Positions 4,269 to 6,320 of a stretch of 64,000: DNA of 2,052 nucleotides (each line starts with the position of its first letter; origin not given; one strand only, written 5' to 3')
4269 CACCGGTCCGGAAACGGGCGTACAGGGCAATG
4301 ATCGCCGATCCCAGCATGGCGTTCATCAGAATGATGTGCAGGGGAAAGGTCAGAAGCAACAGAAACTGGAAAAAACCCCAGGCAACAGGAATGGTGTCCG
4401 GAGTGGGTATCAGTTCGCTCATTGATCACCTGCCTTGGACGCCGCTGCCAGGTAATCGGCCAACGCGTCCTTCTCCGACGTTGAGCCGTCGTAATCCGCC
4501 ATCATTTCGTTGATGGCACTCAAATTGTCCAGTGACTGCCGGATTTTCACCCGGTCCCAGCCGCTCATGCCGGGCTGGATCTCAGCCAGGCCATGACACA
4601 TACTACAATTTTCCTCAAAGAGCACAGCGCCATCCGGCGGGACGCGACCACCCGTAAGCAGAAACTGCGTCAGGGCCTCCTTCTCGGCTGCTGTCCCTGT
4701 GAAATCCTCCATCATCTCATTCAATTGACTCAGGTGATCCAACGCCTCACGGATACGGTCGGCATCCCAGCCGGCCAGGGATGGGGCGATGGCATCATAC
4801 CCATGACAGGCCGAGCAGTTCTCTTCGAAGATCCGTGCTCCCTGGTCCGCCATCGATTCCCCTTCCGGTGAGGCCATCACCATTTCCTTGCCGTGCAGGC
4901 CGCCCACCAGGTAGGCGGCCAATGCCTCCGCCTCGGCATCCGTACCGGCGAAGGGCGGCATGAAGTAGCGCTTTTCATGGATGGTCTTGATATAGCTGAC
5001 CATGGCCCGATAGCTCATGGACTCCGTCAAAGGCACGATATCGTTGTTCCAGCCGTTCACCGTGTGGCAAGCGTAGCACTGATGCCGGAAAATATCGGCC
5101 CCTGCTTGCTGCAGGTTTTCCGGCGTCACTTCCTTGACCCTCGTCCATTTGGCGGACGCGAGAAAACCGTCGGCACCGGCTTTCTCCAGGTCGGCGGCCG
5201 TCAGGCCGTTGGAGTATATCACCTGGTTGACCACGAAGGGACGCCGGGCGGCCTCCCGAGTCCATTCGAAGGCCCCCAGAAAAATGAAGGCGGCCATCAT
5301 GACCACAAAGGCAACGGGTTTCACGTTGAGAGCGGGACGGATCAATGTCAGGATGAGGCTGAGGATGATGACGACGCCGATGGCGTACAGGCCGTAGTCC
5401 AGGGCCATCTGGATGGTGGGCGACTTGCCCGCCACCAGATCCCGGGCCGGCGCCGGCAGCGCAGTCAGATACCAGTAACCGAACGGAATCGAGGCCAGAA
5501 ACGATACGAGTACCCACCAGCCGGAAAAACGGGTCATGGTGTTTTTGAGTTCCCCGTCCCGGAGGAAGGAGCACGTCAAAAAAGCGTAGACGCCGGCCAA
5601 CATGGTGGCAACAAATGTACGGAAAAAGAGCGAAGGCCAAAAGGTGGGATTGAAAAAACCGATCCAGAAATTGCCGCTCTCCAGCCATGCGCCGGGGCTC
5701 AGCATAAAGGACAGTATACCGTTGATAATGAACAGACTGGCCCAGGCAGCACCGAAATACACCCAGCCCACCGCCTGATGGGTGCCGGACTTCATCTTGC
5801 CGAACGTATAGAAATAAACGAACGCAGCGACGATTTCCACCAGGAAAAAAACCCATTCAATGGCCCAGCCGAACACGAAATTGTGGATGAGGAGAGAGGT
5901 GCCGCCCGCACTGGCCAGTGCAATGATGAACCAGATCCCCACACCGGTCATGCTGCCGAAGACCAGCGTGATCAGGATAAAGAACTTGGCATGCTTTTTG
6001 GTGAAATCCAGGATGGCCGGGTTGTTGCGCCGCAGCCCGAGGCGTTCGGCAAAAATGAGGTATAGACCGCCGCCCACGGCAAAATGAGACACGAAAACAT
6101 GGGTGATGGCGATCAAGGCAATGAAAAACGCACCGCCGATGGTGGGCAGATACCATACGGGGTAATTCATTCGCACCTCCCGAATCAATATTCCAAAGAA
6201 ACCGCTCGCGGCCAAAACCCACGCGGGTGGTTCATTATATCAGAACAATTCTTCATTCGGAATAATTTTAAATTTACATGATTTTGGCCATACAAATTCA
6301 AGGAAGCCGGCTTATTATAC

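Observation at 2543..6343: Cytochrome bd-family subunit I fused to a tri-haem cytochrome c domain, lacking a Q-loop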

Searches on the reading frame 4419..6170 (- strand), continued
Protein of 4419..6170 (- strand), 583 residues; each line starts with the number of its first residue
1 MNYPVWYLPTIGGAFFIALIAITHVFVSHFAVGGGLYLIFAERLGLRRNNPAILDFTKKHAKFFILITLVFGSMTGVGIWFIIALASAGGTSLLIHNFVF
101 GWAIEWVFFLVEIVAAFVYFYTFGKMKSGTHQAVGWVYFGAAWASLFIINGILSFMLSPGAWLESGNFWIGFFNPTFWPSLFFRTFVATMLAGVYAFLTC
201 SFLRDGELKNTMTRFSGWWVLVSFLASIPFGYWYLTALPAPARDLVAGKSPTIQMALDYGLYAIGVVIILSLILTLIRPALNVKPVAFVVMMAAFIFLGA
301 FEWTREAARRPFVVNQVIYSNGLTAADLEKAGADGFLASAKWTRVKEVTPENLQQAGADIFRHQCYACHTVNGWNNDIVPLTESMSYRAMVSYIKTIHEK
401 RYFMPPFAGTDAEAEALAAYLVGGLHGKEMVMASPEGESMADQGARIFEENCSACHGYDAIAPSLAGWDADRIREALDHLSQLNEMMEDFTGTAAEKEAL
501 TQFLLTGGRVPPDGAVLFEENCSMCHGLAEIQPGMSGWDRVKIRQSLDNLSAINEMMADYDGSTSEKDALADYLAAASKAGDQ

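Call 14: search_solved_structures(query=A1, max_evalue=0.01, show_alignments=3)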
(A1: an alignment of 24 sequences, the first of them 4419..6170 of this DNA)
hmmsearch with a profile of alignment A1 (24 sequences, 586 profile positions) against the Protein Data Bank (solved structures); distinct sequences matched with E-value up to 0.01: 23.
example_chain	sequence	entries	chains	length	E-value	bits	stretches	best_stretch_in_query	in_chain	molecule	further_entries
9l08_A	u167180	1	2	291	5.1e-08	35.1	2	411-565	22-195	Covalently Connected Cytochrome c555 trimer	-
8smr_G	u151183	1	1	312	1.4e-06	30.3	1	410-456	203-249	Cbb3-type cytochrome c oxidase subunit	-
6xkx_p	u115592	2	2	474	3e-06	29.3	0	496-533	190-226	Cbb3-type cytochrome c oxidase subunit CcoP,Cytochrome c-type cyt cy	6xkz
8snh_G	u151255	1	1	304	3.5e-06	29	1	411-456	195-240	Cbb3-type cytochrome c oxidase subunit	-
3mk7_C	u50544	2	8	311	5.6e-06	28.4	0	411-456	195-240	Cytochrome c oxidase, cbb3-type, subunit P | Cbb3-type cytochrome c oxidase subunit CcoP1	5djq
5doq_A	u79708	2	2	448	3.7e-05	25.7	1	14-202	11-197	Bd-type quinol oxidase subunit I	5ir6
7q21_C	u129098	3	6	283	0.00057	21.8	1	417-582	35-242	Cytochrome bc1 complex cytochrome c subunit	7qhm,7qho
6xkw_p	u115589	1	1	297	0.00092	21.1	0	495-533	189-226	Cbb3-type cytochrome c oxidase subunit CcoP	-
2v08_A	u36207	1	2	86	0.0014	20.4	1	354-424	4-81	CYTOCHROME C6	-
9wcx_U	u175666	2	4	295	0.0018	20.1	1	432-582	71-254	Cytochrome bc1 complex cytochrome c subunit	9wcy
9krr_A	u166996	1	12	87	0.0019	20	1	439-503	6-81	Cytochrome c6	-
7y5e_GN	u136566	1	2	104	0.0023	19.7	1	437-503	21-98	Cytochrome c6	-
3ph2_B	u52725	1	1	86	0.0029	19.4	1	354-424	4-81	Cytochrome c6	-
6tr1_C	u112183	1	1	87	0.003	19.4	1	354-424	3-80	Cytochrome c6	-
2yev_B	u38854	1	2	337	0.0036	19.1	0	500-533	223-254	CYTOCHROME C OXIDASE SUBUNIT 2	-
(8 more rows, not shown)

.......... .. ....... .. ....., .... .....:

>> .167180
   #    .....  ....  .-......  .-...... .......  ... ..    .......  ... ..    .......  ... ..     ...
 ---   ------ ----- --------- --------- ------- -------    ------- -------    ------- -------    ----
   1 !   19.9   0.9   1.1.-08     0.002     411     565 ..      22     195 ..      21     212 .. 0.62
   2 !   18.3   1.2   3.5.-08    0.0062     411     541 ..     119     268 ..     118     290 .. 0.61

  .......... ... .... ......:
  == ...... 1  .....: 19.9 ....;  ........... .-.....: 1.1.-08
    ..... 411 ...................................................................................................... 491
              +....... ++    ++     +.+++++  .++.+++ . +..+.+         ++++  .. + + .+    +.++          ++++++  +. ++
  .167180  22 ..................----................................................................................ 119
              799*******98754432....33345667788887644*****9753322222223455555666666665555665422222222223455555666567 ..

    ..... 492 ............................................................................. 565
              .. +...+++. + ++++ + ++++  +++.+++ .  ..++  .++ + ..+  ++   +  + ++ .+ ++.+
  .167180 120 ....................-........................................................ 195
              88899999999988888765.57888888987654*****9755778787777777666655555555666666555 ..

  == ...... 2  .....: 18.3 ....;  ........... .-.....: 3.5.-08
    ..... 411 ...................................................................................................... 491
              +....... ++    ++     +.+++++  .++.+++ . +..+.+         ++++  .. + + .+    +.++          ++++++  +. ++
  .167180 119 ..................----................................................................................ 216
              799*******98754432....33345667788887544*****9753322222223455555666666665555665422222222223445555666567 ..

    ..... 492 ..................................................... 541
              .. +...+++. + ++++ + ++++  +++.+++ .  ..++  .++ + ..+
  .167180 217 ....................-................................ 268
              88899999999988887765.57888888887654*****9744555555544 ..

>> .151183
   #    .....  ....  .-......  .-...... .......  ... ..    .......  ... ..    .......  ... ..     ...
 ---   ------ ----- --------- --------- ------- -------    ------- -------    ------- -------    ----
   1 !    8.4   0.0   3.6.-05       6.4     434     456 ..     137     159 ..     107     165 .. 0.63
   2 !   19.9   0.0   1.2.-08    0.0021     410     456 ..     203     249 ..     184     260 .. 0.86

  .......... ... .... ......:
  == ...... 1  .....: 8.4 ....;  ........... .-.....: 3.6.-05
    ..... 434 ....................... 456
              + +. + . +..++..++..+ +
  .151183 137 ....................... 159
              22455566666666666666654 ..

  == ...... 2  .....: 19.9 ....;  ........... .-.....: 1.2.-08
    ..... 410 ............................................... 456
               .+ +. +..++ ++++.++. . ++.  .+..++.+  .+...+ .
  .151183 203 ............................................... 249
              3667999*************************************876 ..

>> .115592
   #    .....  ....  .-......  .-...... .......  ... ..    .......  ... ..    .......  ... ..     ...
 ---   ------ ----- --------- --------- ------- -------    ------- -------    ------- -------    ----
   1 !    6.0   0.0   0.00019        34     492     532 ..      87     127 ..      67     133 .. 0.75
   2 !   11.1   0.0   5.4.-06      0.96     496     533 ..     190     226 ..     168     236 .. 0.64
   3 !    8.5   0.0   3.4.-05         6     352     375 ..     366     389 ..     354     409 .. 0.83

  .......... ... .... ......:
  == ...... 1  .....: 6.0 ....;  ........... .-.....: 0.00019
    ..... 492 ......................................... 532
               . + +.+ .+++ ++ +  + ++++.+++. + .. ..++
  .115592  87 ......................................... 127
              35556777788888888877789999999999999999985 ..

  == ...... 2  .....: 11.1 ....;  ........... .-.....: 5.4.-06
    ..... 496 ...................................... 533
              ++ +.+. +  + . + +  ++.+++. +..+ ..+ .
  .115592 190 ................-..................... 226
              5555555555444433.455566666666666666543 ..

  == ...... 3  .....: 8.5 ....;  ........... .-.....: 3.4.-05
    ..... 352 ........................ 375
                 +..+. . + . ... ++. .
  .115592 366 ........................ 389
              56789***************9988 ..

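Call 21: find_encoding_contigs(protein=P0001, flank=8000, max_places=2)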
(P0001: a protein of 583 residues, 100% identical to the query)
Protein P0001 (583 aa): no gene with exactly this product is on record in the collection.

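Call 22: find_encoding_contigs(protein=P0112, flank=8000, max_places=1)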
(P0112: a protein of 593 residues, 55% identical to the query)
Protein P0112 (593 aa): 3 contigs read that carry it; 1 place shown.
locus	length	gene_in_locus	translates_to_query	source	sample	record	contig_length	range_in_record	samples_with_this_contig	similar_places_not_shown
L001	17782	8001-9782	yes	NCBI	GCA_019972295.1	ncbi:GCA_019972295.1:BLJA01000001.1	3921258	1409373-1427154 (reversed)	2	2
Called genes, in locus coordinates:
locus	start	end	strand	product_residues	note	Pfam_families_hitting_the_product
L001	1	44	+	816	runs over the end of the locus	PF03065:Glyco_hydro_57, PF12055:DUF3536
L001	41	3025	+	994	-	PF00128:Alpha-amylase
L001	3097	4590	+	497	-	PF02446:Glyco_hydro_77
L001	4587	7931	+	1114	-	PF00128:Alpha-amylase, PF01636:APH (faint), PF00128:Alpha-amylase, PF16657:Malt_amylase_C, PF18085:Mak_N_cap (weak)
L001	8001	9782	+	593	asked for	PF01654:Cyt_bd_oxida_I, PF13442:Cytochrome_CBB3, PF14495:Cytochrom_C550 (faint), PF00034:Cytochrom_C (faint), PF13442:Cytochrome_CBB3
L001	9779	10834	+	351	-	-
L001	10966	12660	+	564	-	PF00924:MS_channel_2nd, PF21082:MS_channel_3rd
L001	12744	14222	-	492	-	PF21349:RUBY_RBDX, PF01946:Thi4 (faint), PF01134:GIDA (faint), PF01266:DAO (faint), PF03486:HI0933_like (faint), PF07992:Pyr_redox_2, PF00070:Pyr_redox, PF18267:Rubredoxin_C, +2 more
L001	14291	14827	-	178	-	PF00210:Ferritin (weak), PF02915:Rubrerythrin, PF01155:HypA (weak), PF21349:RUBY_RBDX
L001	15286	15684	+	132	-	PF01592:NifU_N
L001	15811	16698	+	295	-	PF01656:CbiA, PF02374:ArsA_ATPase (weak), PF09140:MipZ, PF10609:ParA, PF13614:AAA_31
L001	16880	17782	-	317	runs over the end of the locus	PF00056:Ldh_1_N, PF02866:Ldh_1_C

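Call 23: find_encoding_contigs(protein=P0073, flank=8000, max_places=1)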
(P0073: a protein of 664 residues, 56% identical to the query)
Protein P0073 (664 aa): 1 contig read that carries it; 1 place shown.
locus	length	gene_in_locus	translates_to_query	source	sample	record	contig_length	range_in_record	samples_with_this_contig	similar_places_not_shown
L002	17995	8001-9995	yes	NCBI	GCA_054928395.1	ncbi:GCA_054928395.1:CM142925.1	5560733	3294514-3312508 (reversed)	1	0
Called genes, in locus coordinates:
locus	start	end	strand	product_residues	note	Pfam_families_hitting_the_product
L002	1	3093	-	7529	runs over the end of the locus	PF05048:NosD, PF13229:Beta_helix, PF13229:Beta_helix, PF05048:NosD, PF13229:Beta_helix, PF28492:Beta_helix_4, PF13229:Beta_helix, PF28492:Beta_helix_4, +23 more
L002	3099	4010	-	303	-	PF00581:Rhodanese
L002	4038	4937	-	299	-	PF01841:Transglut_core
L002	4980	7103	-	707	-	PF00801:PKD, PF18911:PKD_4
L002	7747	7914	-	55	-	-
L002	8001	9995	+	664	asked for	PF01654:Cyt_bd_oxida_I, PF13442:Cytochrome_CBB3 (weak), PF14495:Cytochrom_C550 (faint), PF22113:Mtrc-MtrF_II-IV_dom (faint), PF00034:Cytochrom_C (faint), PF13442:Cytochrome_CBB3 (weak)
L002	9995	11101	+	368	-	-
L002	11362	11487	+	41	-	-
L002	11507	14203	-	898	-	PF05345:He_PIG (weak), PF00082:Peptidase_S8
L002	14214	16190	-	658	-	-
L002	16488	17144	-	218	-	-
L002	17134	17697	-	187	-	PF04542:Sigma70_r2, PF08281:Sigma70_r4_2, PF04545:Sigma70_r4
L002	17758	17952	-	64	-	-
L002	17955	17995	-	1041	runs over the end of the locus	PF07705:CARDB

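Call 31: predict_structure(alignment_id=A3)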
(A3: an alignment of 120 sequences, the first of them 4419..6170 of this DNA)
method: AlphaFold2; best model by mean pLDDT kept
length: 583 residues; sequences in the alignment: 120
mean_pLDDT: 87.5   pTM: 0.75
mean pLDDT of the five models: 87.5, 86.7, 84.6, 84.0, 82.1
residues with pLDDT >= 90: 299; 70-90: 244; 50-70: 33; < 50: 7
segments of 3 or more residues with pLDDT < 50: 1-5
pLDDT, mean of each block of 10 residues (from residue 1): 49 64 82 95 98 97 89 78 74 84 91 96 97 97 94 87 89 93 96 96 97 98 97 90 81 88 97 97 98 93 80 81 85 90 90 95 82 80 87 87 83 96 92 64 85 84 89 93 85 92 80 79 84 88 93 89 87 86 48
secondary structure, 60 per line:
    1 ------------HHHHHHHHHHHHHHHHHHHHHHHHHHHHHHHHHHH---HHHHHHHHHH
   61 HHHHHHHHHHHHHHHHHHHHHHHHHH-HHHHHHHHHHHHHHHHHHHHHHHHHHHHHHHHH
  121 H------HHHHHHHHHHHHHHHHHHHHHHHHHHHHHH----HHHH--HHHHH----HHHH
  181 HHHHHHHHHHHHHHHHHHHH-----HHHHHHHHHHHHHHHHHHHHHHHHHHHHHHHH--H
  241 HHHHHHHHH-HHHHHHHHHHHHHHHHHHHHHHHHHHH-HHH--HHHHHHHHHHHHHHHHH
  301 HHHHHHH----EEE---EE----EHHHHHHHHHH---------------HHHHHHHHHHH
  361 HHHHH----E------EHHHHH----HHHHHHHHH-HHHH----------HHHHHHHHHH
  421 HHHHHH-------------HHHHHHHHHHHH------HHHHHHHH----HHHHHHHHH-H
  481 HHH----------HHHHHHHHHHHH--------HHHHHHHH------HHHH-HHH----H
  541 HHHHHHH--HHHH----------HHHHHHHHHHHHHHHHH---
elements in order: H13-47 H51-86 H88-121 H128-157 H162-165 H168-172 H177-200 H206-237 H240-249 H251-277 H284-307 E312-314 H325-334 H350-365 H378-382 H387-395 H397-400 H411-426 H440-451 H458-465 H470-478 H480-483 H494-505 H514-521 H528-531 H540-547 H550-553 H564-580

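Call 61: find_related_loci(query=A3, collection=genome_contigs, flank=6000)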
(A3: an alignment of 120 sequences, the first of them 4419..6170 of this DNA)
Query A3 (583 aa) in genome_contigs; peptide patterns used: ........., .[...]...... (x = any residue, [..] = any of these).
598 stretches matched a pattern (row limit reached: there are more); 592 encode a relative of the query (tblastn E <= 1e-3); the best 80 are kept; 80 distinct loci.
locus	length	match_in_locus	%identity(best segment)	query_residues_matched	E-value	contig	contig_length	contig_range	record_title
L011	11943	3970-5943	58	1-582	0e+0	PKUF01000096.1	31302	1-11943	MAG: Desulfuromonas sp. isolate BM515 sc_805, whole genome shotgun sequence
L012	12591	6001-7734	55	1-581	0e+0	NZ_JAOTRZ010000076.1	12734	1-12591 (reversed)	MAG: Trichlorobacter sp. isolate MAG11 5109_A_contig_582, whole genome shotgun sequence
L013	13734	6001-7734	56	1-575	0e+0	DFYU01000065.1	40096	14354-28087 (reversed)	MAG TPA_asm: Geobacter sp. UBA4074 UBA4074_contig_12358, whole genome shotgun sequence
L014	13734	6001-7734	55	1-575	0e+0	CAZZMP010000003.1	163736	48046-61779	MAG TPA_asm: uncultured Geobacter sp. isolate SRP192927_co3_443 genome assembly, contig: NODE_63_length_163736_cov_30.30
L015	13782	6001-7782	56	1-582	0e+0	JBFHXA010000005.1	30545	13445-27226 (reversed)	MAG: Trichloromonas sp. isolate Mix_sand09.2021.07.Z.44 k141_2625986_length_30545_cov_12.0885, whole genome shotgun sequ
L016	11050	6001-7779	56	1-583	0e+0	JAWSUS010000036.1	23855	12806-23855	MAG: Desulfuromonadales bacterium isolate B4G8H2-01 NODE_36_length_23855_cov_1361.431197, whole genome shotgun sequence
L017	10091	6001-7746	54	1-581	0e+0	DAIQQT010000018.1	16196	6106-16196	MAG TPA_asm: Trichlorobacter sp. isolate CTOTU29515 NODE_2053_length_16196_cov_5.519299, whole genome shotgun sequence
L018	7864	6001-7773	56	1-581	0e+0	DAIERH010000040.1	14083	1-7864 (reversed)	MAG TPA_asm: Geobacter sp. isolate clean1203 NODE_40_length_14083_cov_3.388691, whole genome shotgun sequence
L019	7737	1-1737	55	1-583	0e+0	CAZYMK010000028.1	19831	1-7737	MAG TPA_asm: uncultured Geobacter sp. isolate binchicken_co309_23 genome assembly, contig: NODE_1663_length_19831_cov_7.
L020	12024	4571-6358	55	1-582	0e+0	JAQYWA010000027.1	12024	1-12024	MAG: Desulfuromonas sp. isolate Pyr_d60_bin28 Pyr_d60_bin.28.orig_d60_contig-145_3461, whole genome shotgun sequence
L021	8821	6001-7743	56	1-574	0e+0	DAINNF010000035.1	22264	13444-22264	MAG TPA_asm: Acidobacteriota bacterium isolate CTOTU1803 NODE_238_length_22264_cov_4.589536, whole genome shotgun sequen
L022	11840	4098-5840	56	1-574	0e+0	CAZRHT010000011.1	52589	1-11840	MAG TPA_asm: uncultured Holophagae bacterium isolate SRP214966_co1_426 genome assembly, contig: NODE_765_length_52589_co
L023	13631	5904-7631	55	1-581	0e+0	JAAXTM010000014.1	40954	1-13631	MAG: Geobacteraceae bacterium isolate W4_Combined_metabat1_071 W4_Combined_metabat1_071_NODE_165, whole genome shotgun s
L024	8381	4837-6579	56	1-574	0e+0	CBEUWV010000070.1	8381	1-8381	MAG TPA_asm: uncultured bacterium isolate SRR13309659_concoct_9 genome assembly, contig: ERZ26778719.562, whole genome s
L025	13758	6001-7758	54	1-576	0e+0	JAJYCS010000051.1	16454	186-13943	MAG: Deltaproteobacteria bacterium isolate BP9.bin5 NODE_6710_length_16454_cov_1.607399, whole genome shotgun sequence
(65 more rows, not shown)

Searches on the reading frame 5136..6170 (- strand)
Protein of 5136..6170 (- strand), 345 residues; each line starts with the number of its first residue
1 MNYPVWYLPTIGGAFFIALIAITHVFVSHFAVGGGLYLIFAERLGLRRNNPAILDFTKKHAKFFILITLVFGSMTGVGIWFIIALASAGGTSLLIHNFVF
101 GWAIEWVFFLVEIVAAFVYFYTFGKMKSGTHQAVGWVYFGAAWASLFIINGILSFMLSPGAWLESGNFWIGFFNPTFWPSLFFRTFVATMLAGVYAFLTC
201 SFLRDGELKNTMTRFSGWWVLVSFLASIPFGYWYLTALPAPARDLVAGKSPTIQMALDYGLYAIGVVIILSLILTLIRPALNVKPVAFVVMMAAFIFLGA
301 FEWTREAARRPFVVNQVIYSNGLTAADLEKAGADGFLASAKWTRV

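Call 24: search_protein_representatives(protein=window:5136-6170:-)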
Query: 345 residues. Proteins with E-value up to 0.001 (for the whole library): 867; up to 1e-10: 547; up to 1e-30: 230. The best 150 are listed.
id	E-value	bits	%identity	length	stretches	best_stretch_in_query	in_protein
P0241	6.7e-135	466.2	62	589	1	1-343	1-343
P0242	2.3e-128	444.8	59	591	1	1-343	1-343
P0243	1.2e-108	379.9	49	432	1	1-345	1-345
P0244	4.7e-105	368.1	50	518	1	1-343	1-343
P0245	1.3e-104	366.6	51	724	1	1-344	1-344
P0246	1.7e-104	366.2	49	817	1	1-344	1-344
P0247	3.1e-103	362.1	48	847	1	1-344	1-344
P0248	5.1e-94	331.8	48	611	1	1-341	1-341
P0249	1.9e-93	329.9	42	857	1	1-344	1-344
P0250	3.1e-90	319.3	50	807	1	1-343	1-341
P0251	1.3e-88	314.0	50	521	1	1-344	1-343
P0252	7.6e-88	311.5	44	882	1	2-343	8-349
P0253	1.6e-87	310.4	44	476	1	1-344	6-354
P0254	2.2e-87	310.0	44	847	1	1-342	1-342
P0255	2.3e-87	309.9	44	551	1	1-344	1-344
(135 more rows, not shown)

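Call 75: find_related_loci(query=A6, collection=metagenome_contigs, flank=4000)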
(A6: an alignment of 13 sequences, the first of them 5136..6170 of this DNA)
Query A6 (345 aa) in metagenome_contigs; peptide patterns used: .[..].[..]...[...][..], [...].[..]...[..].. (x = any residue, [..] = any of these).
600 stretches matched a pattern (row limit reached: there are more); 555 encode a relative of the query (tblastn E <= 1e-3); the best 80 are kept; 80 distinct loci.
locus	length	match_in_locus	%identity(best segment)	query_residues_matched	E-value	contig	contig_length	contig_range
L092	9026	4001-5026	65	1-342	2e-153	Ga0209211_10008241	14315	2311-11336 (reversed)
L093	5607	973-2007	64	1-345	1e-153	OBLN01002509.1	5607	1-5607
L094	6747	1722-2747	64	1-342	2e-149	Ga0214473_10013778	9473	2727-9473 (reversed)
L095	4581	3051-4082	60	1-344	3e-146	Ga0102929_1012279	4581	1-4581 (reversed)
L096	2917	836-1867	60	1-344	7e-151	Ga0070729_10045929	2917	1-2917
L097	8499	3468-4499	62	1-344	2e-143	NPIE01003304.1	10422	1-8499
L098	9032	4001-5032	58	1-344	1e-142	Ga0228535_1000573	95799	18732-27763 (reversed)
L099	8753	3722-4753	61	1-344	8e-143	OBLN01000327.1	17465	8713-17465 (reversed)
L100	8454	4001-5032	58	1-344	5e-141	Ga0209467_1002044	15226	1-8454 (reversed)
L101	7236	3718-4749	60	1-344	8e-140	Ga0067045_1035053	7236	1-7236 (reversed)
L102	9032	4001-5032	58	1-344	4e-139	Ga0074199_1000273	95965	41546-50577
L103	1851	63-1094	60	1-344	5e-149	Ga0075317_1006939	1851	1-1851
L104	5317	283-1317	63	1-345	2e-138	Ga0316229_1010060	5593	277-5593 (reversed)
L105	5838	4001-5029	61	1-343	1e-136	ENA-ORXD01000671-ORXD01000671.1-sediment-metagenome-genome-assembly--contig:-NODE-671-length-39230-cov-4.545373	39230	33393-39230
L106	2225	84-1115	61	1-344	5e-145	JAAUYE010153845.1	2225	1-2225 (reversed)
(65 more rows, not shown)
